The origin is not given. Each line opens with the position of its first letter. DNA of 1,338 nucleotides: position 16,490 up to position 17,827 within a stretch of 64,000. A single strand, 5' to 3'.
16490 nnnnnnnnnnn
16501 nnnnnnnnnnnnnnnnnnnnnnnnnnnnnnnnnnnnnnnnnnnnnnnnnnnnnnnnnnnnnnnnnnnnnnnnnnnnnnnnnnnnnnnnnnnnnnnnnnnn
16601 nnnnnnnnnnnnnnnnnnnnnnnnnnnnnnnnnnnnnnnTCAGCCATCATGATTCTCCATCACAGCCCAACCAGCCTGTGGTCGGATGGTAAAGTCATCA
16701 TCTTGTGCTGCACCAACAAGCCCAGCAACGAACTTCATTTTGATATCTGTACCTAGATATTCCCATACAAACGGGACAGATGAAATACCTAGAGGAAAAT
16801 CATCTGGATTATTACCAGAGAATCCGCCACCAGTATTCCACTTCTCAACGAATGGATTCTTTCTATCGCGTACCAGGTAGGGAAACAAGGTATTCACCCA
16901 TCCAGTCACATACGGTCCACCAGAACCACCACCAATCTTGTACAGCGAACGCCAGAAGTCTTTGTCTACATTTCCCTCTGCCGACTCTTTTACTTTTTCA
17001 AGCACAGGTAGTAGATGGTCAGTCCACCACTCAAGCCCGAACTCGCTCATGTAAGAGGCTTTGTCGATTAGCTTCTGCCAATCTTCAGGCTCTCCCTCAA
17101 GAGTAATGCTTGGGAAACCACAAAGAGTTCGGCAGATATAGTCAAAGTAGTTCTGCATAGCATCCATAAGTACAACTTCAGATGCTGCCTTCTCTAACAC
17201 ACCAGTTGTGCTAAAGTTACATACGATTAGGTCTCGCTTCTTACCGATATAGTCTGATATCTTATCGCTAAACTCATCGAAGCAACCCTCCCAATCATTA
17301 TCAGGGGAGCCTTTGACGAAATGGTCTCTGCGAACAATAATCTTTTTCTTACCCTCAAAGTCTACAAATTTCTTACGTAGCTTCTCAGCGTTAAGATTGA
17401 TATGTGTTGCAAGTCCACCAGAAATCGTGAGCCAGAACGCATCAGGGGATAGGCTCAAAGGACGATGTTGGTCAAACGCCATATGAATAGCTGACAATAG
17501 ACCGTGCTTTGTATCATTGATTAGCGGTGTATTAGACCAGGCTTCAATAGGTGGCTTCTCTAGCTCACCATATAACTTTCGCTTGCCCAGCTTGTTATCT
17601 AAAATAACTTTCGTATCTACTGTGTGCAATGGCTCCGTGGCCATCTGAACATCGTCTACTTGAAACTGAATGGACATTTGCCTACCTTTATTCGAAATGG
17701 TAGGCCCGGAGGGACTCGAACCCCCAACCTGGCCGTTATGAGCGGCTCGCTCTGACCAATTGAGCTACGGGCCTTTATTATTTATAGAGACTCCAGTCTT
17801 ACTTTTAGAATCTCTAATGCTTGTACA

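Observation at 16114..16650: NADAR (YbiA-like) protein and Nudix hydrolase elsewhere in the window extend the NAD/ADP-ribose theme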

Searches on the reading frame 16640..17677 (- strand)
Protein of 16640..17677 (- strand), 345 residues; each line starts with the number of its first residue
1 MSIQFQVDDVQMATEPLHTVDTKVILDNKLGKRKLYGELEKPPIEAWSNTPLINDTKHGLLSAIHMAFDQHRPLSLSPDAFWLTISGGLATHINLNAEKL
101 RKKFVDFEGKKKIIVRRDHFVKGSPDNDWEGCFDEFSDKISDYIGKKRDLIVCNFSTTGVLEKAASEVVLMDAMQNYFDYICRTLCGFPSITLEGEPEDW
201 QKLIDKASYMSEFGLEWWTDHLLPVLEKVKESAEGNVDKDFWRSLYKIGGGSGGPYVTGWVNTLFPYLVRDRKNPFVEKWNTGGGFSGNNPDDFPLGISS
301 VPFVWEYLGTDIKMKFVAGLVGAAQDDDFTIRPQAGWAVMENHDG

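Call 4: search_protein_families(library=pfam, proteins=[window:16640-17677:-], max_evalue=0.01)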
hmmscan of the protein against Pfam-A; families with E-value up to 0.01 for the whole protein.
window:16640-17677:- (345 aa): 1 family
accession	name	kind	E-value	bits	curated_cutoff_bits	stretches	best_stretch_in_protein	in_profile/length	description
PF14388.11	DUF4419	-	6.2e-75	252.9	25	1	58-339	1-303/303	Domain of unknown function (DUF4419)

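Call 5: search_protein_families(library=phrogs, proteins=[window:16640-17677:-], max_evalue=0.001)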
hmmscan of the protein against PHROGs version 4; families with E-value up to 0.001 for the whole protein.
window:16640-17677:- (345 aa): 0 families

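Call 20: search_dna_similar(query=window:16640-17677:-, collection=phages, mode=protein, max_rows=30)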
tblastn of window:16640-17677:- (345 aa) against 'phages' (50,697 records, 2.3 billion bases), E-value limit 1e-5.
Records with a match: 4; places in all: 4; records where one place covers at least 80% of the query: 1.
Best place of each record, by identity: <60% 4.
By first word of the organism name: uncultured 3; Virus 1.
By host as written in the record: - 4.
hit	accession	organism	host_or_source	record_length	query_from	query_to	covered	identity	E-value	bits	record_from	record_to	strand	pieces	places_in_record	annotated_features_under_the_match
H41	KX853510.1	Virus Rctr197k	enrichment culture DAMO/AAA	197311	12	345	97%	46.1%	7e-94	311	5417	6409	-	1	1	conserved hypothetical protein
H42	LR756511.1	uncultured phage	metagenomic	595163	155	345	55%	27.7%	4e-9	64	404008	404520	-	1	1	record has no annotation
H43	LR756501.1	uncultured phage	metagenomic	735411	58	265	60%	23.0%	1e-9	66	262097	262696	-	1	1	record has no annotation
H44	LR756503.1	uncultured phage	metagenomic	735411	58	265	60%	23.0%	1e-9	66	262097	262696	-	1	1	record has no annotation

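Call 30: get_annotated_region(hit=H41, flank=5000)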
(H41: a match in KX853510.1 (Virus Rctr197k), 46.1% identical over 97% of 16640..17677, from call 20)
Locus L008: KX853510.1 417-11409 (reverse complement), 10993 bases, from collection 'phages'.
description: Virus Rctr197k, partial genome.
organism: Virus Rctr197k (NCBI taxid 1924548)
taxonomy: Viruses; Duplodnaviria; Heunggongvirae; Uroviricota; Caudoviricetes
host: -; source: enrichment culture DAMO/AAA; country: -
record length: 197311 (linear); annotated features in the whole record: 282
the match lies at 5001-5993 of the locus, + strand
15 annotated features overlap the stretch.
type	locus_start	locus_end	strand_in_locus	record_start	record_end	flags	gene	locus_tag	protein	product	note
CDS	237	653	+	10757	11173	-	-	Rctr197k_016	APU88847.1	putative XRE family transcriptional regulator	-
CDS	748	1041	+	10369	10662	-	-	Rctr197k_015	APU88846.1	hypothetical protein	-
CDS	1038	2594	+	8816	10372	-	uvrD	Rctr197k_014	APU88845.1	DNA helicase II-like protein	-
misc_feature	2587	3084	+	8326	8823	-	-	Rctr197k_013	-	-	similar to similar to ADP-ribose-binding protein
CDS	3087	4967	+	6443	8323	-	-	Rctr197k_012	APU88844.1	hypothetical protein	-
CDS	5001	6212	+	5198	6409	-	-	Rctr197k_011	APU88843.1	conserved hypothetical protein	-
CDS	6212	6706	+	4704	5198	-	-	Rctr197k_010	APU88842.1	hypothetical protein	-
CDS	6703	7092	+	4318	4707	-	-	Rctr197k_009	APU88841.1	hypothetical protein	-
CDS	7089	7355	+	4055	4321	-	-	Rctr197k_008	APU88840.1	putative membrane protein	overlaps another CDS with the same product name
misc_feature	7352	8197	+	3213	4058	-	-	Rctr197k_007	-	-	similar to putative membrane protein; overlaps another CDS with the same product name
misc_feature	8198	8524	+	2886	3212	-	-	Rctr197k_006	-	-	similar to hypothetical protein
CDS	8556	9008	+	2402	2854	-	-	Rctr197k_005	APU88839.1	hypothetical protein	-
misc_feature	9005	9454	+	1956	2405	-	-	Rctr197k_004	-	-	similar to hypothetical protein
CDS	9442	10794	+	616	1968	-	-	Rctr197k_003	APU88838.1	putative head morphogenesis protein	-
misc_feature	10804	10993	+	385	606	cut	-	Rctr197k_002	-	-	similar to hypothetical protein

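Call 31: search_protein_families(library=ncbifam, proteins=[window:16640-17677:-], max_evalue=0.001)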
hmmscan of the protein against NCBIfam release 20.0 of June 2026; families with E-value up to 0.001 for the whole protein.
window:16640-17677:- (345 aa): 0 families

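Call 34: search_solved_structures(query=window:16640-17677:-, max_evalue=1)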
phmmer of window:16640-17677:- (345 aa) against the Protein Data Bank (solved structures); distinct sequences matched with E-value up to 1: 1.
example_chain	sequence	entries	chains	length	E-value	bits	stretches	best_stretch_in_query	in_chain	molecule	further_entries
6p7a_A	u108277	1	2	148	0.89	11.7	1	107-151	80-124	Holliday junction resolvase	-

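Call 35: find_homologous_proteins(query=window:16640-17677:-, max_evalue=0.00001)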
Query window:16640-17677:- (345 aa): 1012 proteins with E <= 0.00001 among 2358 candidates; the best 120 are listed.
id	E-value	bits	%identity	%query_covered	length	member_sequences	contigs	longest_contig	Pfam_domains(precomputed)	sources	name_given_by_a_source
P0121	2.4e-240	815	100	100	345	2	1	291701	PF14388.12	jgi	-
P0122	7.2e-137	474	62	99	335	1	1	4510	PF14388.12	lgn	-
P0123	1.5e-135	470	60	99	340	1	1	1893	PF14388.12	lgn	-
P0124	2.9e-132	459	60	99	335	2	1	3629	PF14388.12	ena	-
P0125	1.0e-129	451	58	99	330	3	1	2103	PF14388.12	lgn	-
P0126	2.5e-129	450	58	99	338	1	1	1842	PF14388.12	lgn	-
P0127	2.6e-127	443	58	99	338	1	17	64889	PF14388.12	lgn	-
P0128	6.0e-127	442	57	99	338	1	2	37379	PF14388.12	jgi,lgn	jgi:hypothetical protein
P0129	6.8e-108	379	51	99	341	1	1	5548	PF14388.12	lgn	-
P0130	1.6e-107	378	50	98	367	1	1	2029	PF14388.12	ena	-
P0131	2.0e-107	377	50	99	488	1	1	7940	PF14388.12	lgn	-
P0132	4.5e-107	376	50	99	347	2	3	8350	PF14388.12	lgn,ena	-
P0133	6.2e-107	376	49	98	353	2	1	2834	PF14388.12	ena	-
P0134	3.9e-106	373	53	83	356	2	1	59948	PF14388.12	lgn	-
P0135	1.1e-105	372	49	98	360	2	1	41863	PF14388.12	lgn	-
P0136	5.8e-105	369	47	99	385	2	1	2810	PF14388.12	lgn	-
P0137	8.2e-105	369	56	83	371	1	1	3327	PF14388.12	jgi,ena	-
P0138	1.2e-104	368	50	99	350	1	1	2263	PF14388.12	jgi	jgi:hypothetical protein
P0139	2.8e-104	367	57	82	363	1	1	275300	PF14388.12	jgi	-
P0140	3.5e-104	367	48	99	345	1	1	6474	PF14388.12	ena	-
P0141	7.7e-104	366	47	99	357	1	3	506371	PF14388.12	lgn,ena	-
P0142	1.9e-103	364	56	82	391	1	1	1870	PF14388.12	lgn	-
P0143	2.3e-103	364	50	99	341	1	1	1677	PF14388.12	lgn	-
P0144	2.4e-103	364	57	83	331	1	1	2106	PF14388.12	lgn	-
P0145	2.8e-103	364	46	99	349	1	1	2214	PF14388.12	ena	-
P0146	3.2e-103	364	47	98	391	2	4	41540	PF14388.12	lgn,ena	-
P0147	3.4e-103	364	53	87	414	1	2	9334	PF14388.12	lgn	-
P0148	7.3e-103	362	50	99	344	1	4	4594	PF14388.12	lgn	-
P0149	1.9e-102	361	51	98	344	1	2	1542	PF14388.12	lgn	-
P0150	3.5e-102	360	49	98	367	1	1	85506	PF14388.12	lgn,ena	-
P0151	7.2e-102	359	48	97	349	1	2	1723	PF14388.12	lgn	-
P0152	7.4e-102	359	51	85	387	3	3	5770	PF14388.12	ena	-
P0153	8.6e-102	359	48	99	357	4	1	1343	PF14388.12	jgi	jgi:hypothetical protein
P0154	1.3e-101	358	52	85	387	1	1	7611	PF14388.12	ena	-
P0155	1.6e-101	358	47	98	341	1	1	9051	PF14388.12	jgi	jgi:hypothetical protein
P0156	1.7e-101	358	49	89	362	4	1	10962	PF14388.12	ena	-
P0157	1.7e-101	358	50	98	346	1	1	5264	PF14388.12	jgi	jgi:hypothetical protein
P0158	2.0e-101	358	51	95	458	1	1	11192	PF14388.12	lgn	-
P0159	4.3e-101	357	48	98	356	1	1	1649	PF14388.12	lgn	-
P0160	5.8e-101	356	50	95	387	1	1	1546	PF14388.12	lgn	-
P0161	8.4e-101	356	55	83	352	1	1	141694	PF14388.12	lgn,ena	-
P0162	9.4e-101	356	50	97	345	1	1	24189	PF14388.12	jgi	jgi:hypothetical protein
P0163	1.1e-100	355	48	98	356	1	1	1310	PF14388.12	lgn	-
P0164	1.2e-100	355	49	98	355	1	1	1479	PF14388.12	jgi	-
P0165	2.7e-100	354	51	86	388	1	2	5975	PF14388.12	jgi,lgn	jgi:hypothetical protein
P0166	3.3e-100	354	47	98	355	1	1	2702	PF14388.12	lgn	-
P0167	3.6e-100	354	51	86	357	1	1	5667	PF14388.12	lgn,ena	-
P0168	1.2e-99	352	48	99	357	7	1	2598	PF14388.12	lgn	-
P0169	1.6e-99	351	47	99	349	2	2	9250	PF14388.12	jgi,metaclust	jgi:hypothetical protein|metaclust:\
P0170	2.2e-99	351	46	98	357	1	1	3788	PF14388.12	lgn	-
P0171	2.5e-99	351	52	87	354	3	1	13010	PF14388.12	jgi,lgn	jgi:hypothetical protein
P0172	3.2e-99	350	54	82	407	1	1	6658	PF14388.12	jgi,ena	-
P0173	7.6e-99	349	47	98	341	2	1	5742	PF14388.12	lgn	-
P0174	8.4e-99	349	50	86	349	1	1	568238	PF14388.12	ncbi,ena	-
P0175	1.1e-98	349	48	99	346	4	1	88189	PF14388.12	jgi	jgi:hypothetical protein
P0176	2.0e-98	348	53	83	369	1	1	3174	PF14388.12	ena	-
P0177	2.9e-98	347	46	98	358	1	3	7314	PF14388.12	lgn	-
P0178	3.1e-98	347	48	98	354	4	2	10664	PF14388.12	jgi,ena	-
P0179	3.7e-98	347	47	98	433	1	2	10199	PF14388.12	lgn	-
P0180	8.1e-98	346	45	98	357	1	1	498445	PF14388.12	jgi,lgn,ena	-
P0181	9.8e-98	346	48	96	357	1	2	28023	PF14388.12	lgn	-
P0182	1.0e-97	346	51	82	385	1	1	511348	PF14388.12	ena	-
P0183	1.1e-97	345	53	82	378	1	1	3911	PF14388.12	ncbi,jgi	-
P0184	1.8e-97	345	44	99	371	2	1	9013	PF14388.12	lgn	-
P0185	1.9e-97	345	52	82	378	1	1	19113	PF14388.12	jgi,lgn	jgi:hypothetical protein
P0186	2.2e-97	344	51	82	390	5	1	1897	PF14388.12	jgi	jgi:hypothetical protein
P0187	2.7e-97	344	53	84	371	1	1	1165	PF14388.12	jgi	jgi:hypothetical protein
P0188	2.7e-97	344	47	99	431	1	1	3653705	PF14388.12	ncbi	-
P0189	2.8e-97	344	48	98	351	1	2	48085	PF14388.12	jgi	jgi:hypothetical protein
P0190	3.4e-97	344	52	83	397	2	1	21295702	PF14388.12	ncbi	ncbi:uncharacterized protein LOC144450727 [Glandiceps talaboti]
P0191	3.8e-97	344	50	98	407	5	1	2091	PF14388.12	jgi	jgi:hypothetical protein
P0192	3.8e-97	344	53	82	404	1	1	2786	PF14388.12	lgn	-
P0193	4.9e-97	343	49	98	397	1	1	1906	PF14388.12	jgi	jgi:hypothetical protein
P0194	5.9e-97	343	49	97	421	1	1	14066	PF14388.12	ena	-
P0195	6.3e-97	343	51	82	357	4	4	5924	PF14388.12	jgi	-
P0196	8.8e-97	342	52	82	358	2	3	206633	PF14388.12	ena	-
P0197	1.2e-96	342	52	85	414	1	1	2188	PF14388.12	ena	-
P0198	1.5e-96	342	47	99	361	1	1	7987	PF14388.12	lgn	-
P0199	1.7e-96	342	51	84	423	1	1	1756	PF14388.12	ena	-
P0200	2.0e-96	341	52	79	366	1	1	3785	PF14388.12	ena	-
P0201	2.0e-96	341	49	99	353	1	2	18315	PF14388.12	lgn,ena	-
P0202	2.3e-96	341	52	83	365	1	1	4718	PF14388.12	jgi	jgi:hypothetical protein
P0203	2.3e-96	341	47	98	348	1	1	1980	PF14388.12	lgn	-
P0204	2.7e-96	341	52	90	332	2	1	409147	PF14388.12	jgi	-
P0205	3.1e-96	341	46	98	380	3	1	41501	PF14388.12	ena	-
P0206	3.3e-96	341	52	83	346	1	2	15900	PF14388.12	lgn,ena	-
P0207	4.8e-96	340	48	97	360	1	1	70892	PF14388.12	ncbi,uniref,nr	ncbi:DUF4419 domain-containing protein [Polyangium sp. 6x1]|uniref:DUF4419 domain-containing protein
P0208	5.4e-96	340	46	99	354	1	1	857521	PF14388.12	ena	-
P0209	5.6e-96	340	46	99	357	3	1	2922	PF14388.12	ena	-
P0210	7.5e-96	339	53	83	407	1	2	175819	PF14388.12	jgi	jgi:hypothetical protein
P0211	8.4e-96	339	52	86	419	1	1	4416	PF14388.12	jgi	jgi:hypothetical protein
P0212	1.1e-95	339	48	99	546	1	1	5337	PF14388.12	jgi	jgi:hypothetical protein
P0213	1.2e-95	339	51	85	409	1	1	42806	PF14388.12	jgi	jgi:hypothetical protein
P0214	1.4e-95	339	44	99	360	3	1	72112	PF14388.12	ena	-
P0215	1.4e-95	339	53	82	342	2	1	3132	PF14388.12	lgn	-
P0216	1.5e-95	338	46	98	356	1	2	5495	PF14388.12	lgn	-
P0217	2.2e-95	338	47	99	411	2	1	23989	PF14388.12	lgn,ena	-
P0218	2.6e-95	338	52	84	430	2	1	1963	PF14388.12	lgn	-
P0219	3.0e-95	337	52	84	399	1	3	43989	PF14388.12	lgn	-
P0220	3.6e-95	337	45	99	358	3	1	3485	PF14388.12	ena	-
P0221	4.1e-95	337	51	83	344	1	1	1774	PF14388.12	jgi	-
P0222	4.5e-95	337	51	87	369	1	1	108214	PF14388.12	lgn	-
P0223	5.0e-95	337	48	98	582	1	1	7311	PF14388.12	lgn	-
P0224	5.7e-95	337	47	98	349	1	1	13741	PF14388.12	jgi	jgi:hypothetical protein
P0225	6.6e-95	336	50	86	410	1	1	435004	PF14388.12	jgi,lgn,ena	-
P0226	6.7e-95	336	45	99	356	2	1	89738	PF14388.12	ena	-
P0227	6.8e-95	336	48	98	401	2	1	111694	PF14388.12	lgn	-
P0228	7.5e-95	336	48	93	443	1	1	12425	PF14388.12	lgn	-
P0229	9.2e-95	336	46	99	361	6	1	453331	PF14388.12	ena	-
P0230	1.0e-94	336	49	100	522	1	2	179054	PF14388.12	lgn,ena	-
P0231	1.0e-94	336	53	85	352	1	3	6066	PF14388.12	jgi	jgi:hypothetical protein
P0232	1.1e-94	336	44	97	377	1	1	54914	PF14388.12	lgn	-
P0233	1.2e-94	335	45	99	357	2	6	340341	PF14388.12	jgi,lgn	jgi:hypothetical protein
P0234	1.2e-94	335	47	99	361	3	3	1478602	PF14388.12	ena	-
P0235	1.9e-94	335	47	99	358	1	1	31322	PF14388.12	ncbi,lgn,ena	-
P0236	2.0e-94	335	47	97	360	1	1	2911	PF14388.12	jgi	jgi:hypothetical protein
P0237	2.3e-94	335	49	98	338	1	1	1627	PF14388.12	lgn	-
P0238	2.5e-94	334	49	99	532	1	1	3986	PF14388.12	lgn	-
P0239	3.1e-94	334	46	98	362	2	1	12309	PF14388.12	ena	-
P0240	3.5e-94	334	52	82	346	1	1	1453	PF14388.12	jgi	jgi:hypothetical protein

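Call 38: find_related_loci(query=A1, collection=viral_contigs, flank=10000)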
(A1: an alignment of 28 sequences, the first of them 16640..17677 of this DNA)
Query A1 (345 aa) in viral_contigs; peptide patterns used: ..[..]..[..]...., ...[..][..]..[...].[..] (x = any residue, [..] = any of these).
110 stretches matched a pattern; 40 encode a relative of the query (tblastn E <= 1e-3); 40 distinct loci.
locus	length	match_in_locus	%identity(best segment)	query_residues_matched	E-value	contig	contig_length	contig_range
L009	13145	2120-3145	45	1-341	4e-100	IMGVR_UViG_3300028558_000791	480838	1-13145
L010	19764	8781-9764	50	3-339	2e-99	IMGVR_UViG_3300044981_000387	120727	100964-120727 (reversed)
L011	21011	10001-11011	47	3-340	9e-98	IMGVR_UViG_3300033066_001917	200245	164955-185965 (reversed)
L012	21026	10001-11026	45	1-341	2e-97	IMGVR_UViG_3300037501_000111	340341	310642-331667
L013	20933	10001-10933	52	31-341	1e-97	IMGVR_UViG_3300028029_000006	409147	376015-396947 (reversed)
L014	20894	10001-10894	50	44-339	1e-96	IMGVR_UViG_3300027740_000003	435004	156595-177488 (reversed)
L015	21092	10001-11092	46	1-345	8e-96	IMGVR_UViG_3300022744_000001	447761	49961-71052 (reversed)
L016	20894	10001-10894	52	60-341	4e-95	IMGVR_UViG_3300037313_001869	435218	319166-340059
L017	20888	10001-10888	52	58-339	1e-93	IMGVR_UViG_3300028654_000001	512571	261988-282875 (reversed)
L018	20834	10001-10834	50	56-342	2e-90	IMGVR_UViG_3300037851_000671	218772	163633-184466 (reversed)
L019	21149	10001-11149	43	1-344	1e-89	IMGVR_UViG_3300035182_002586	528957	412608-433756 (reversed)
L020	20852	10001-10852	57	60-341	2e-106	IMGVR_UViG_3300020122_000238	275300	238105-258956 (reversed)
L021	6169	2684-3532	47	56-339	1e-88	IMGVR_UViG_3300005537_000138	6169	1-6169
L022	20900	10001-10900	50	52-341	7e-89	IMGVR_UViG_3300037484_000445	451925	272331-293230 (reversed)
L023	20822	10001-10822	50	58-342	8e-85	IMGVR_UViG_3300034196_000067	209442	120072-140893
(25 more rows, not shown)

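Call 39: find_related_loci(query=A1, collection=genome_contigs, flank=10000)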
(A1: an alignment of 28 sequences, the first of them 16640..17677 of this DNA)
Query A1 (345 aa) in genome_contigs; peptide patterns used: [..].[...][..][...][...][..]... (x = any residue, [..] = any of these).
271 stretches matched a pattern; 34 encode a relative of the query (tblastn E <= 1e-3); 34 distinct loci.
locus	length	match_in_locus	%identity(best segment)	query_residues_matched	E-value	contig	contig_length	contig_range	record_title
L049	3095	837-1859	46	1-342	1e-101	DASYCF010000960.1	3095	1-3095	MAG TPA_asm: Byssovorax sp. isolate SMAG_U4926 k141_4734598, whole genome shotgun sequence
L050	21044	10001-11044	46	1-341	1e-95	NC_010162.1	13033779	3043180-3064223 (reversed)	Sorangium cellulosum So ce56, complete sequence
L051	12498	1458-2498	44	5-342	2e-90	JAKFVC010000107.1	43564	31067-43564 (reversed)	MAG: Planctomycetaceae bacterium isolate D1_Bin_8 D1_0000714, whole genome shotgun sequence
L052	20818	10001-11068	43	2-341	2e-89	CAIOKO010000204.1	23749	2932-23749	MAG: uncultured Schlesneria sp. isolate Umea2_bin-1599 genome assembly, contig: bin-1599:204/280, whole genome shotgun s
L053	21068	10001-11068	43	2-341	2e-89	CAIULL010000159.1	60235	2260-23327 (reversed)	MAG: uncultured Schlesneria sp. isolate AM-2014_bin-0469 genome assembly, contig: bin-0469:159/296, whole genome shotgun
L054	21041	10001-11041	44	5-341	1e-87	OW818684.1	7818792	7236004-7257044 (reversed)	metagenome genome assembly, chromosome: 1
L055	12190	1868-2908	44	5-341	9e-88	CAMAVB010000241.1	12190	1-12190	MAG: Candidatus Kuenenia stuttgartiensis isolate LH-05nov19-79 genome assembly, contig: LH-05nov19-C12470, whole genome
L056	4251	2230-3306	41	3-342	1e-85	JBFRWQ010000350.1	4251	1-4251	MAG: Microcystaceae cyanobacterium isolate 02_in_wo_sediment_bin.3 02InwoSedB3_c_000000694224, whole genome shotgun sequ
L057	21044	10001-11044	44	5-342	3e-86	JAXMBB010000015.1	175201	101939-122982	MAG: Gemmataceae bacterium isolate STL-PLA25 C2.149.fa-15, whole genome shotgun sequence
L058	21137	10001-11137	42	1-345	7e-84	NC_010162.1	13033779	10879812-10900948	Sorangium cellulosum So ce56, complete sequence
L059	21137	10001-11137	42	1-345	6e-84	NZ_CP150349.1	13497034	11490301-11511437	Sorangium sp. So ce726 chromosome, complete genome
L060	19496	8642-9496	49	58-339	9e-84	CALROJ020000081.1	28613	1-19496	MAG: bacterium Ga0077546 isolate JJ-K9-75-3-m2-bin56 genome assembly, contig: JJ-K9-75-C285, whole genome shotgun sequen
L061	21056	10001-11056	40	1-341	4e-83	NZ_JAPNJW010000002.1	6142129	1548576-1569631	Nannocystis sp. RBIL2 ctg.s1.000001F, whole genome shotgun sequence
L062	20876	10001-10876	45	56-341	2e-83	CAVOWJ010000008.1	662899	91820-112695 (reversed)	MAG: uncultured Acidobacteriota bacterium isolate MFD00032.bin.3.97 genome assembly, contig: contig_19722, whole genome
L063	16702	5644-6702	40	1-344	7e-79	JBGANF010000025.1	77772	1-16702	MAG: Polyangiaceae bacterium isolate MAG_AAO_H10.108 AAOH10-108_opera_contig_1545, whole genome shotgun sequence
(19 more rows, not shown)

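Call 74: search_protein_families(library=padloc, proteins=[window:16640-17677:-], max_evalue=0.01)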
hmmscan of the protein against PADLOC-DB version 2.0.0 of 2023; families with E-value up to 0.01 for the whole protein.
window:16640-17677:- (345 aa): 0 families

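Call 76: predict_structure(alignment_id=A1)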
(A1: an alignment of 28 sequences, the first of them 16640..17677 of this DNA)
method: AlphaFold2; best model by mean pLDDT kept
length: 345 residues; sequences in the alignment: 28
mean_pLDDT: 79.6   pTM: 0.79
mean pLDDT of the five models: 79.6, 76.5, 76.2, 74.5, 73.6
residues with pLDDT >= 90: 53; 70-90: 225; 50-70: 50; < 50: 17
segments of 3 or more residues with pLDDT < 50: 183-193, 250-253
pLDDT, mean of each block of 10 residues (from residue 1): 67 88 89 60 85 91 82 87 86 83 79 73 72 86 86 85 85 86 40 64 86 87 90 80 59 63 84 82 65 86 80 89 92 92 68
secondary structure, 60 per line:
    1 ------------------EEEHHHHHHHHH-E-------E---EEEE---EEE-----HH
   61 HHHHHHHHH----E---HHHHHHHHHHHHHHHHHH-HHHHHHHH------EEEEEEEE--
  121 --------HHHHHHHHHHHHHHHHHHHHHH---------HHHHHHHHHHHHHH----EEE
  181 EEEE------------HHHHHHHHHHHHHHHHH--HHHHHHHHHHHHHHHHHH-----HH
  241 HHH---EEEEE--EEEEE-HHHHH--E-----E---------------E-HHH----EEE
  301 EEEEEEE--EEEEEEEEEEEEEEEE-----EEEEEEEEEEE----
elements in order: E19-21 H22-30 E44-47 E51-53 H59-69 H78-95 H97-104 E111-118 H129-150 H160-173 E178-184 H197-213 H216-233 H239-243 E247-251 E254-258 H260-264 E298-307 E310-325 E331-341
